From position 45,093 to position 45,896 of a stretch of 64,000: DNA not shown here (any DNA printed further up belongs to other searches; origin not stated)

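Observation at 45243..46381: Translationally coupled XRE-HTH plus sce7726-like PD-(D/E)xK-fold gene pair: candidate uncharacterised conflict module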

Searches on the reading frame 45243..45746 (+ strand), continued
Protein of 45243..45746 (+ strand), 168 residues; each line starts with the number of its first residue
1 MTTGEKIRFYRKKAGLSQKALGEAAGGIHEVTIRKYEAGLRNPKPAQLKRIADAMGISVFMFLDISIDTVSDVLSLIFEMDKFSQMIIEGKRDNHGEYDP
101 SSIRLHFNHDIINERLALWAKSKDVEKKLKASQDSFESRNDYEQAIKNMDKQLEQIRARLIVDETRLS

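Call 42: fold_search(model_id=the predicted structure, library=pdb)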
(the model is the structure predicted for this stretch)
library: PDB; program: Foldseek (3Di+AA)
matches with E <= 10: 436; with E <= 0.001: 3
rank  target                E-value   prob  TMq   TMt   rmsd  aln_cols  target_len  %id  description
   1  3jxb_C                4.2e-04  1.00  0.36  0.87   1.0        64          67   31  Crystal structure of the P22 c2 repressor protein in complex with synthetic operator 9C (released 2010-01-19)
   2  3jxb_D                9.4e-04  1.00  0.36  0.90   1.0        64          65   31  Crystal structure of the P22 c2 repressor protein in complex with synthetic operator 9C (released 2010-01-19)
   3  1b0n_A                9.4e-04  1.00  0.36  0.57   6.3        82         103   26  SINR PROTEIN/SINI PROTEIN COMPLEX (released 1999-01-13)
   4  2r1j_L                1.6e-03  1.00  0.36  0.89   1.0        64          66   31  Crystal Structure of the P22 c2 Repressor protein in complex with the synthetic operator 9T (released 2008-04-29)
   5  2b5a_B                2.4e-03  1.00  0.34  0.75   0.9        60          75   30  C.BclI, Control Element of the BclI Restriction-Modification System (released 2006-01-03)
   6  3qq6_B                2.9e-03  1.00  0.35  0.85   0.9        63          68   32  The N-terminal DNA binding domain of SinR from Bacillus subtilis (released 2011-06-15)
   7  2b5a_A                2.9e-03  1.00  0.34  0.73   1.0        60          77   30  C.BclI, Control Element of the BclI Restriction-Modification System (released 2006-01-03)
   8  1adr_MODEL_1_A        2.9e-03  1.00  0.36  0.77   3.9        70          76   28  DETERMINATION OF THE NUCLEAR MAGNETIC RESONANCE STRUCTURE OF THE DNA-BINDING DOMAIN OF THE P22 C2 REPRESSOR (1 (released 1994-01-31)
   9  7t5u                  3.1e-03  1.00  0.35  0.84   1.6        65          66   31  Structure of E. coli MS115-1 CapH N-terminal domain (released 2022-09-14)
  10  3zkc_A                3.3e-03  1.00  0.34  0.88   1.1        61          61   31  Crystal structure of the master regulator for biofilm formation SinR in complex with DNA. (released 2013-03-06)
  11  9a7f_A                3.8e-03  1.00  0.36  0.44   8.3        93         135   22  Integrative model of RGHR-DLDH1 by crosslinking MS and deep learning (released 2024-09-18)
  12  6rnz_A                4.0e-03  1.00  0.36  0.88   1.3        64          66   31  Crystal structure of the N-terminal HTH DNA-binding domain of the essential repressor DdrO from radiation-resistant De (released 2019-10-09)
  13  1y7y_B                4.3e-03  1.00  0.35  0.87   0.8        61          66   26  High-resolution crystal structure of the restriction-modification controller protein C.AhdI from Aeromonas hydrophila (released 2005-02-22)
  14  3zkc_B                4.3e-03  1.00  0.36  0.92   1.0        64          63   31  Crystal structure of the master regulator for biofilm formation SinR in complex with DNA. (released 2013-03-06)
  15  1y9q                  4.3e-03  1.00  0.33  0.32   8.2        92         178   20  Crystal Structure of HTH_3 family Transcriptional Regulator from Vibrio cholerae (released 2005-01-04)
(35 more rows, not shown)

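Call 43: search_protein_families(library=pfam, proteins=[L155:800-1384:+, L116:2345-3223:+, L012:5558-6982:+, L126:5745-6836:+, L118:3303-3860:+, L101:4724-6217:+, L105:5555-7591:+, L110:5549-6460:+, L129:5567-6568:+, L165:4188-4958:+], max_evalue=0.01)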
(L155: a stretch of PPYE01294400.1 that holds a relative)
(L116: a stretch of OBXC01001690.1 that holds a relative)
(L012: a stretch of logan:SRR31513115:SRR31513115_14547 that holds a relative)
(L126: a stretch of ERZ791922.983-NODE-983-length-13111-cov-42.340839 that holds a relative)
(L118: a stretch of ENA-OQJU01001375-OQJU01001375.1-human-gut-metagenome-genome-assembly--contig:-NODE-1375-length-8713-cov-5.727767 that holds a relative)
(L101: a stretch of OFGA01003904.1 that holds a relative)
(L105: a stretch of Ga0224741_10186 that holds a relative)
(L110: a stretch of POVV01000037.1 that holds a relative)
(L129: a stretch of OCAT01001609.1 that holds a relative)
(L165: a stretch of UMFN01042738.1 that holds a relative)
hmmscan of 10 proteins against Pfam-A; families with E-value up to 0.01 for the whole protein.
L155:800-1384:+ (195 aa): 8 families
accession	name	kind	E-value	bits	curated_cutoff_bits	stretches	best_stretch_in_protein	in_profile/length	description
PF01381.28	HTH_3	-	1e-15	57.9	23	1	7-61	1-55/55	Helix-turn-helix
PF12844.13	HTH_19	-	5.5e-10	39.5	30.2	1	5-64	2-61/64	Helix-turn-helix domain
PF13443.12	HTH_26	-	1.4e-05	25.7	22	1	7-62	2-58/63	Cro/C1-type HTH DNA-binding domain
PF13560.12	HTH_31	-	0.00032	21.4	27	1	6-43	5-43/64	Helix-turn-helix domain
PF07022.19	Phage_CI_repr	-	0.0015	19.2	22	1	14-65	10-61/65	Bacteriophage CI repressor helix-turn-helix domain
PF07331.16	TctB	-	0.0026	18.4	29.1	1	56-191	49-133/137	Tripartite tricarboxylate transporter TctB family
PF13545.12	HTH_Crp_2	-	0.0062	16.9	27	0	10-33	17-40/70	Crp-like helix-turn-helix domain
PF08279.18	HTH_11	-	0.0084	16.4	25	0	11-34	11-34/55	HTH domain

L116:2345-3223:+ (293 aa): 3 families
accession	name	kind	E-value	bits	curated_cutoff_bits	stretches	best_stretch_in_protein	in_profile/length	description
PF13411.12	MerR_1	-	2.6e-19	69.5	21.6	1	3-70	2-68/69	MerR HTH family regulatory protein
PF00376.29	MerR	-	9.2e-17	61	28.2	1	3-40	1-38/38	MerR family regulatory protein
PF09278.17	MerR-DNA-bind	-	0.0018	19.3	25.4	1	45-105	1-60/65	MerR, DNA binding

L012:5558-6982:+ (475 aa): 0 families

L126:5745-6836:+ (364 aa): 0 families

L118:3303-3860:+ (186 aa): 2 families
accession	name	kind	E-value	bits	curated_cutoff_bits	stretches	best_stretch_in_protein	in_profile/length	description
PF01844.29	HNH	-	1.6e-06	28.6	21.4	1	55-101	1-47/47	HNH endonuclease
PF14279.12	HNH_5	-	0.0081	16.5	27.5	0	55-101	1-46/56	HNH endonuclease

L101:4724-6217:+ (498 aa): 4 families
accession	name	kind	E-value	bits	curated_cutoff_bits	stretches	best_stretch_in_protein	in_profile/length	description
PF00069.31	Pkinase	-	2.4e-35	122.6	31.7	1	126-360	4-231/263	Protein kinase domain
PF07714.23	PK_Tyr_Ser-Thr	-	2.6e-27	96.2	23.1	1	126-351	4-229/258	Protein tyrosine and serine/threonine kinase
PF03109.22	ABC1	-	6.8e-07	29.1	22.9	1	200-281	143-223/244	ABC1 atypical kinase-like domain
PF17667.7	Pkinase_fungal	-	0.0057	15.9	24.1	1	243-280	305-347/387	Fungal protein kinase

L105:5555-7591:+ (679 aa): 1 family
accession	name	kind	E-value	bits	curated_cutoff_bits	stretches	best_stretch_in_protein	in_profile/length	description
PF03235.19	GmrSD_N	-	2.8e-24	86.8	33.2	1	18-267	4-198/199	GmrSD restriction endonuclease, N-terminal domain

L110:5549-6460:+ (304 aa): 0 families

L129:5567-6568:+ (334 aa): 1 family
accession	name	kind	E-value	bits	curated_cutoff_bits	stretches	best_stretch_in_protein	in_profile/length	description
PF13271.11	DUF4062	-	4.2e-28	97.8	24.7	1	6-87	1-82/82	Domain of unknown function (DUF4062)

L165:4188-4958:+ (257 aa): 1 family
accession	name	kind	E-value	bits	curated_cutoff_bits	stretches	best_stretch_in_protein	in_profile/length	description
PF01048.26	PNP_UDP_1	-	2.9e-23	83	25.1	1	57-223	23-198/233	Phosphorylase superfamily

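Call 44: search_protein_families(library=padloc, proteins=[L155:800-1384:+, L116:2345-3223:+, L012:5558-6982:+, L126:5745-6836:+, L118:3303-3860:+, L101:4724-6217:+, L105:5555-7591:+, L110:5549-6460:+, L129:5567-6568:+, L165:4188-4958:+], max_evalue=0.001)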
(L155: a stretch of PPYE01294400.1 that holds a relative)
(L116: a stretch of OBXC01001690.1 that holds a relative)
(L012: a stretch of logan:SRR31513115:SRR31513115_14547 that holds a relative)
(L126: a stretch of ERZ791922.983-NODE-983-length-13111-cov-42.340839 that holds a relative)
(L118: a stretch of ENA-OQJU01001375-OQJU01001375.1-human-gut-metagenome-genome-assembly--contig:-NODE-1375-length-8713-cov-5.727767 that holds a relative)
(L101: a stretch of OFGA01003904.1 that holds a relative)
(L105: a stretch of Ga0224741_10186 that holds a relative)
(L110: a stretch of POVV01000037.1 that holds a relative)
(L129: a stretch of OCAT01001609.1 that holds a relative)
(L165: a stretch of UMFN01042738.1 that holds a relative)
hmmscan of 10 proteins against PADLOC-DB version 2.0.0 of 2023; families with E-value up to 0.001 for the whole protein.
L155:800-1384:+ (195 aa): 12 families
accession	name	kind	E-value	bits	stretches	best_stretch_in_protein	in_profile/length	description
PDLC02926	HTH_VI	-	6.8e-11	40.3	1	3-81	2-80/92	-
PDLC03954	RmrA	-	1.3e-09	35.5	1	5-67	13-75/380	-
PDLC03951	RmrA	-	6.8e-09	33.2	1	6-68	12-73/400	-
PDLC03945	RmrA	-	8.9e-09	33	1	5-78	5-78/394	-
PDLC03952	RmrA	-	1.3e-07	28.8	1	6-65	26-85/395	-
PDLC03944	RmrA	-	1.6e-07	28.8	1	6-56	10-60/384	-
PDLC03947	RmrA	-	1e-06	25.8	1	5-69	14-78/383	-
PDLC03949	RmrA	-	1.1e-05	22.5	1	7-72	7-72/363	-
PDLC03665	Control_protein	-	0.00031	18.9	1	5-62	11-69/77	control protein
PDLC03956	RmrA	-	0.00038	17.6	1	16-67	23-74/399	-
PDLC03948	RmrA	-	0.00063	16.7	0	15-68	21-74/397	-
PDLC04775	PDC-M69A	-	0.00078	17.9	0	6-73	11-78/113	-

L116:2345-3223:+ (293 aa): 1 family
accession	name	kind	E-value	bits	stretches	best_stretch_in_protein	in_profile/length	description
PDLC04133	mad1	-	4.8e-13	47.2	1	3-48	7-50/60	mads_1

L012:5558-6982:+ (475 aa): 2 families
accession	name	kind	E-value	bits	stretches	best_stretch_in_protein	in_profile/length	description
PDLC04597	PDC-M36A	-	1.2e-37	127.8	1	6-274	11-267/457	-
PDLC04598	PDC-M36A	-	1.7e-13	48.8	1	132-269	4-135/330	-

L126:5745-6836:+ (364 aa): 0 families

L118:3303-3860:+ (186 aa): 30 families (the best 25 are shown)
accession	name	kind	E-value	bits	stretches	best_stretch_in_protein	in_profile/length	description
PDLC04271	PDC-M01B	-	2.4e-09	34.8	1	38-107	77-145/291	-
PDLC00342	PtuB1|PtuB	-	6e-08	30.4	1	1-105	1-103/247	Unknown function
PDLC04259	PDC-M01B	-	1e-07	30.2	1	52-104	94-144/277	-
PDLC04266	PDC-M01B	-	1.1e-07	29.7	1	40-103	82-143/281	-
PDLC04264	PDC-M01B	-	2.8e-07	28.6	1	46-104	94-150/282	-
PDLC04270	PDC-M01B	-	4e-07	27.7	1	36-104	79-146/280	-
PDLC04262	PDC-M01B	-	8.6e-07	27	1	46-104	73-129/259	-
PDLC04256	PDC-M01B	-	1.1e-06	26.4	1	53-103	106-155/285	-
PDLC04248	PDC-M01B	-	2.6e-06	25.5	1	45-115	27-93/216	-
PDLC04251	PDC-M01B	-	2.7e-06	25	1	54-101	100-145/279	-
PDLC04255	PDC-M01B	-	4e-06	24.7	1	54-106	109-159/285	-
PDLC00351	PtuB1|PtuB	-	5.3e-06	24.6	1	46-108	52-115/195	Unknown function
PDLC04253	PDC-M01B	-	1e-05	23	1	50-121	103-170/366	-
PDLC04252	PDC-M01B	-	1.4e-05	22.3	1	45-100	91-141/294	-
PDLC00345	PtuB1|PtuB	-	1.6e-05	22.6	1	49-102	48-105/223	Unknown function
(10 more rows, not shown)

L101:4724-6217:+ (498 aa): 33 families (the best 25 are shown)
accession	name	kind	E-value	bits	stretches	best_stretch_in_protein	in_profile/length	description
PDLC04138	mad6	-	2.6e-38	130.3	1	128-319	58-253/659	mads_6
PDLC04042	PD-T4-6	-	5e-37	126.1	1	126-321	14-211/292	-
PDLC04053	PD-T4-6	-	5.8e-35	119.2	1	126-320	14-209/311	-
PDLC04060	PD-T4-6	-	1.3e-32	111.3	1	126-320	13-207/486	-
PDLC04057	PD-T4-6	-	2.8e-32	110.3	1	127-320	14-208/443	-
PDLC04054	PD-T4-6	-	4.2e-32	109.9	1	124-320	13-211/347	-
PDLC04047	PD-T4-6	-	6.2e-32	109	1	125-320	14-210/327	-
PDLC04061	PD-T4-6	-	4.7e-30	103.5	1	126-318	21-219/510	-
PDLC04048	PD-T4-6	-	1e-27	95.4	1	126-320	15-210/354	-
PDLC04041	PD-T4-6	-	3.3e-26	90.5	1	127-334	34-246/443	-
PDLC04039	PD-T4-6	-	4.3e-26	89.9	1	125-336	18-229/458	-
PDLC04043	PD-T4-6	-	6e-25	86.2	1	126-319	20-214/452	-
PDLC03920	MkoA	-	1.9e-24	84.1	1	130-413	16-330/1112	-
PDLC04044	PD-T4-6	-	8.4e-24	82.4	1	127-326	38-243/372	-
PDLC04052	PD-T4-6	-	5.1e-23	80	1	129-319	17-213/496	-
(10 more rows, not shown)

L105:5555-7591:+ (679 aa): 5 families
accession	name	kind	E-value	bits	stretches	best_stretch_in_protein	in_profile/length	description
PDLC04151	HEC-05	-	2.7e-26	90.5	1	12-583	25-595/600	-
PDLC04150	HEC-05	-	1.2e-19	68.7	1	14-581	9-581/583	-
PDLC04709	PDC-M55C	-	8.7e-12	42.4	1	18-60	20-62/554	-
PDLC04153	HEC-05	-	1.3e-08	31.6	1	11-125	5-114/621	-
PDLC04027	PD-T4-2_A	-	1.1e-06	26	0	17-59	42-85/363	-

L110:5549-6460:+ (304 aa): 0 families

L129:5567-6568:+ (334 aa): 0 families

L165:4188-4958:+ (257 aa): 0 families

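Call 59: search_protein_families(library=ncbifam, proteins=[L012:5558-6982:+, L010:4230-4877:+], max_evalue=0.001)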
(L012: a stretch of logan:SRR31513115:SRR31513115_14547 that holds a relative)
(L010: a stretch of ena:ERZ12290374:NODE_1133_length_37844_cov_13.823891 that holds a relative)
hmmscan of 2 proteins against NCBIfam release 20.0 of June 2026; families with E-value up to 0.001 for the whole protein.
L012:5558-6982:+ (475 aa): 1 family
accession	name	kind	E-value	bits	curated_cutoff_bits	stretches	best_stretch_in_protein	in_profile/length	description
NF058535.1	antiphage_EruA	equivalog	4.1e-05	21.9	1000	1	333-431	1172-1272/1318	NACHT domain-containing antiphage protein EruA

L010:4230-4877:+ (216 aa): 0 families

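Call 71: list_cluster_members(proteins=[P0001, window:45243-45746:+, P0137])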
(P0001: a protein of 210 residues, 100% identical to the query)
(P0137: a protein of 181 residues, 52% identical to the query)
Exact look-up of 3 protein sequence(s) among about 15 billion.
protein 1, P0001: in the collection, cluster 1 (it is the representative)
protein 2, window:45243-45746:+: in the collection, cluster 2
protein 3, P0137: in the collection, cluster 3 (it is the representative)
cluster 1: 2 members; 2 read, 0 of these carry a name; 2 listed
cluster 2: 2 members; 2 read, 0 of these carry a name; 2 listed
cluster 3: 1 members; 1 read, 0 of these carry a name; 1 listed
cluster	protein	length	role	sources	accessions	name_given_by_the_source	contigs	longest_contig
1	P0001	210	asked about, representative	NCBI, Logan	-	-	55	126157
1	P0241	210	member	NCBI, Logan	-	-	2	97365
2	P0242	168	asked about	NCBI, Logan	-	-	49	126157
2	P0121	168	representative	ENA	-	-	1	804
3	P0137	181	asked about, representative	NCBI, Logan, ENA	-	-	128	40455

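Call 84: search_protein_families(library=pfam, proteins=[L010:4230-4877:+], max_evalue=0.001)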
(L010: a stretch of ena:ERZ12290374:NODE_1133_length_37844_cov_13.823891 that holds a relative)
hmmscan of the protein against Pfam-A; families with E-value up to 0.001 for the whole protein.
L010:4230-4877:+ (216 aa): 0 families

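Call 103: find_encoding_contigs(protein=P0151, flank=5000, max_places=2)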
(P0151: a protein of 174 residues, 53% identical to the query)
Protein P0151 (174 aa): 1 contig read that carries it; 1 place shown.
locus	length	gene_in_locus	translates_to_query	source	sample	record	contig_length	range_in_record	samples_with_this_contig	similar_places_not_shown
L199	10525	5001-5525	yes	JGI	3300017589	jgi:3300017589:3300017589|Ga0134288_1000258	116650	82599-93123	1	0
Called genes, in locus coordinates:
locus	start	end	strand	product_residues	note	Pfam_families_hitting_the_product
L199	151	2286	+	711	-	PF00395:SLH, PF02368:Big_2 (weak), PF16227:DUF4886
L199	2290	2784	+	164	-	PF13302:Acetyltransf_3, PF13420:Acetyltransf_4, PF13523:Acetyltransf_8 (faint), PF00583:Acetyltransf_1, PF13673:Acetyltransf_10, PF13508:Acetyltransf_7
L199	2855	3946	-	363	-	PF04055:Radical_SAM, PF13353:Fer4_12 (weak)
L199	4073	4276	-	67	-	-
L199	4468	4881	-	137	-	PF21247:Fic-like_C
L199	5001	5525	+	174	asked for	PF12844:HTH_19 (weak), PF13560:HTH_31 (faint), PF01381:HTH_3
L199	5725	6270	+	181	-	PF01381:HTH_3, PF12844:HTH_19 (weak)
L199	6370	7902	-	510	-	PF00117:GATase, PF07722:Peptidase_C26, PF02540:NAD_synthase (faint), PF03054:tRNA_Me_trans (faint), PF00958:GMP_synt_C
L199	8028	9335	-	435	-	PF00270:DEAD, PF04851:ResIII, PF00271:Helicase_C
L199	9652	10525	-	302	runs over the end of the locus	PF00753:Lactamase_B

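Call 104: find_encoding_contigs(protein=P0180, flank=5000, max_places=2)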
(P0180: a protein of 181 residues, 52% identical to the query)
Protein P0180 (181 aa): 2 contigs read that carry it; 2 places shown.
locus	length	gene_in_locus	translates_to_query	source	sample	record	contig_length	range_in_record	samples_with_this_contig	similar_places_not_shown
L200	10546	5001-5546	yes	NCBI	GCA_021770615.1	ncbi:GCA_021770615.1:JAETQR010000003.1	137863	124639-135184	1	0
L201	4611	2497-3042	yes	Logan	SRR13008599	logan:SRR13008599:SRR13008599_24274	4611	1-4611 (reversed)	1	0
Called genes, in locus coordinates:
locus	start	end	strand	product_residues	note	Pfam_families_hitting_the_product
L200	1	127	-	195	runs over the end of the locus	-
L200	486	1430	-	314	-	PF04471:Mrr_cat (weak)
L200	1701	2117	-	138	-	PF11208:DUF2992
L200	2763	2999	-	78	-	-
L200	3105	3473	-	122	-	PF14659:Phage_int_SAM_3, PF22022:Phage_int_M (weak)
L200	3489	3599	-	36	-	PF14657:Arm-DNA-bind_4 (weak)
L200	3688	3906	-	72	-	-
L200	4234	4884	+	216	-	-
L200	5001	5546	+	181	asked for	PF12844:HTH_19 (weak), PF13560:HTH_31, PF01381:HTH_3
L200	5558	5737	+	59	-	PF28123:DUF8370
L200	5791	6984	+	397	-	PF28123:DUF8370, PF28130:DUF8371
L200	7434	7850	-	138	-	PF11208:DUF2992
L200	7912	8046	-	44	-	-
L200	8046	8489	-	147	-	-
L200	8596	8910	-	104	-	-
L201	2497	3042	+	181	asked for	PF12844:HTH_19 (weak), PF13560:HTH_31, PF01381:HTH_3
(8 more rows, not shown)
